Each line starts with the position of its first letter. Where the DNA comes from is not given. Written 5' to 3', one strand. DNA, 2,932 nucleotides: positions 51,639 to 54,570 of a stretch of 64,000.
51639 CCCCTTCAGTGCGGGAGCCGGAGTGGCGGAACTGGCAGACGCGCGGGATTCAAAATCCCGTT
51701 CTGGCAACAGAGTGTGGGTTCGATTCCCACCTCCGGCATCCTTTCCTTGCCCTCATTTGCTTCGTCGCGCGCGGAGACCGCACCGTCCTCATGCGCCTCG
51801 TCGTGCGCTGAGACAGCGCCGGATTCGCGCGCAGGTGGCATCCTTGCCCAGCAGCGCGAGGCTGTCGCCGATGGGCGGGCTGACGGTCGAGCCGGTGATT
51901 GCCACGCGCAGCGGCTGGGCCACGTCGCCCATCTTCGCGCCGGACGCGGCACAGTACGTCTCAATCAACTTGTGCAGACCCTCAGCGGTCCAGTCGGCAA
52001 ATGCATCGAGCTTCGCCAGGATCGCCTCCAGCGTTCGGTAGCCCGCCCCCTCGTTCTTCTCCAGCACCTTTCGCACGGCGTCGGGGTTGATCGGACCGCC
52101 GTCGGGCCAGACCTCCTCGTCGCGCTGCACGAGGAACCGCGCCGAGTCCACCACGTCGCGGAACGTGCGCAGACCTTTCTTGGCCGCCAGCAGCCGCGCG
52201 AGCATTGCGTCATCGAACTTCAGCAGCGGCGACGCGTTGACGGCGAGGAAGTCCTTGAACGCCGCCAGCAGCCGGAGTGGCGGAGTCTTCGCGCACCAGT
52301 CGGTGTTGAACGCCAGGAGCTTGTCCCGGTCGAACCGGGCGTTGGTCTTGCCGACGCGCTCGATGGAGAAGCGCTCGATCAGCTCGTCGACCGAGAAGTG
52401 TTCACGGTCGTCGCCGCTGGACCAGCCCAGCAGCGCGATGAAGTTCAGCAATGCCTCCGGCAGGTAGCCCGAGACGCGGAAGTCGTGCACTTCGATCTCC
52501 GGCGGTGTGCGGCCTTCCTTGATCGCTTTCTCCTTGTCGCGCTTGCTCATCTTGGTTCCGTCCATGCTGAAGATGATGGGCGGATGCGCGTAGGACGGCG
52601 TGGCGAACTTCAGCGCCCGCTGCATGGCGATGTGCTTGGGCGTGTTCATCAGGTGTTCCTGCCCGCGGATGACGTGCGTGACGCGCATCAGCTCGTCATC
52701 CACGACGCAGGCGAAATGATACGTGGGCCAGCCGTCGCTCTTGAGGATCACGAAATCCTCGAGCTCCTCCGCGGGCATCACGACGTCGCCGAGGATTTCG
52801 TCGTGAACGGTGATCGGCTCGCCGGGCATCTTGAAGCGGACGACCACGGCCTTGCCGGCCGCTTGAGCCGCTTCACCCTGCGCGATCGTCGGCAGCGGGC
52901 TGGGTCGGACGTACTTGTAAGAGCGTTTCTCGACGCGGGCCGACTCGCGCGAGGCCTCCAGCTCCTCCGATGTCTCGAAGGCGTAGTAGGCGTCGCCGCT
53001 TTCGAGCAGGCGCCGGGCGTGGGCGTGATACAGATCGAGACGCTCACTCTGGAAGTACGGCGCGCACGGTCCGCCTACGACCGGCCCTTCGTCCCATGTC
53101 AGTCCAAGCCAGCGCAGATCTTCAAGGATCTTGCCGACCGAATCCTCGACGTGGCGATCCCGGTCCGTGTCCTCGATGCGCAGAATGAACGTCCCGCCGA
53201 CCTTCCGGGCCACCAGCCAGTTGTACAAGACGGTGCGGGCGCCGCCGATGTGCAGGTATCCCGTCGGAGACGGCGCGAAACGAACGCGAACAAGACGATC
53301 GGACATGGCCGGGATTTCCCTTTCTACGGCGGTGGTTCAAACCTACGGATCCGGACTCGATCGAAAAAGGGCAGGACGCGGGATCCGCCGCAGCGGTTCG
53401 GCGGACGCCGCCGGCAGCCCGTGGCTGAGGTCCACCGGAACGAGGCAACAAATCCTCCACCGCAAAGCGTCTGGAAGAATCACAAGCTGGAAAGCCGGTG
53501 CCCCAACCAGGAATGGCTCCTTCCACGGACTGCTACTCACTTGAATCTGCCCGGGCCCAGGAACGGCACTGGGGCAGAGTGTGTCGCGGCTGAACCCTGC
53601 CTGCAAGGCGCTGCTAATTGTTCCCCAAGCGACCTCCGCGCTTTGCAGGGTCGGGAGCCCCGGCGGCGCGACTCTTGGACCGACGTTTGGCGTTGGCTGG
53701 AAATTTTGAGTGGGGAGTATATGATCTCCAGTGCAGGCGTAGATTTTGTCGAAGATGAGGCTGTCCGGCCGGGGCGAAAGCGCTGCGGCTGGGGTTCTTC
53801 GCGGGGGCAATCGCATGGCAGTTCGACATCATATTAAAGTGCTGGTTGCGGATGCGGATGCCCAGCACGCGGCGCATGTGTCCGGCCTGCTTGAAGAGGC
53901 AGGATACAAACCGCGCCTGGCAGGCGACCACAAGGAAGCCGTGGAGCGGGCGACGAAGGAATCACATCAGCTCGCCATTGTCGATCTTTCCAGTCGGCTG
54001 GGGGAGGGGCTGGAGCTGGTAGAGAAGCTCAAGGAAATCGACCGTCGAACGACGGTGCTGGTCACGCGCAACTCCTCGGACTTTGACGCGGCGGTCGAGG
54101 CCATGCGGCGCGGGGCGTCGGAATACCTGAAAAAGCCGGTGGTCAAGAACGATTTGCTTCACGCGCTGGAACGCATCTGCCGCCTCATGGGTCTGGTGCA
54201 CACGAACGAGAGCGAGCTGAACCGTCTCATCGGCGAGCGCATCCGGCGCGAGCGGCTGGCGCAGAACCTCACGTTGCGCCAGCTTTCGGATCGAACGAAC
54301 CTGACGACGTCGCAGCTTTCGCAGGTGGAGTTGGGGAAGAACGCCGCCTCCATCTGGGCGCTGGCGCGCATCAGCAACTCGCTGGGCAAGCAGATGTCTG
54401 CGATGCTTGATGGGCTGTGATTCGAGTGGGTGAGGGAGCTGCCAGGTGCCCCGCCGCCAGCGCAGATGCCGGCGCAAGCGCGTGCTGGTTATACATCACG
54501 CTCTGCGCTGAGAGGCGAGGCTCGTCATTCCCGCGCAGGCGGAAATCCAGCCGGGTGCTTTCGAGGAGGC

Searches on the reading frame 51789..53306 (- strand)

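Call 37: search_protein_families(library=pfam, proteins=[window:51789-53306:-], max_evalue=0.001)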
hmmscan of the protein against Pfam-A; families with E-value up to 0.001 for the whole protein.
window:51789-53306:- (505 aa): 2 families
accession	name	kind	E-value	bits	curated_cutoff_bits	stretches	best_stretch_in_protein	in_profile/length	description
PF00749.27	tRNA-synt_1c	-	6.4e-93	311.5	23.4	1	6-330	2-312/314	tRNA synthetases class I (E and Q), catalytic domain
PF19269.4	Anticodon_2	-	4.3e-27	95.7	23.6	1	365-498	12-140/141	Anticodon binding domain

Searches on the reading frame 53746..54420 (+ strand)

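Call 38: search_protein_families(library=pfam, proteins=[window:53746-54420:+], max_evalue=0.001)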
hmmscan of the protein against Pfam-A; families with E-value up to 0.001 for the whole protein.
window:53746-54420:+ (224 aa): 3 families
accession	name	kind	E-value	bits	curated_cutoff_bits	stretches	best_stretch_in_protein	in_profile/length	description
PF00072.30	Response_reg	-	1.8e-14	54.3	30.2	1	32-141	1-110/111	Response regulator receiver domain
PF01381.28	HTH_3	-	1.4e-07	31.8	23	1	166-216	1-51/55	Helix-turn-helix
PF13560.12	HTH_31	-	1.5e-06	28.8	27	1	162-210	2-51/64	Helix-turn-helix domain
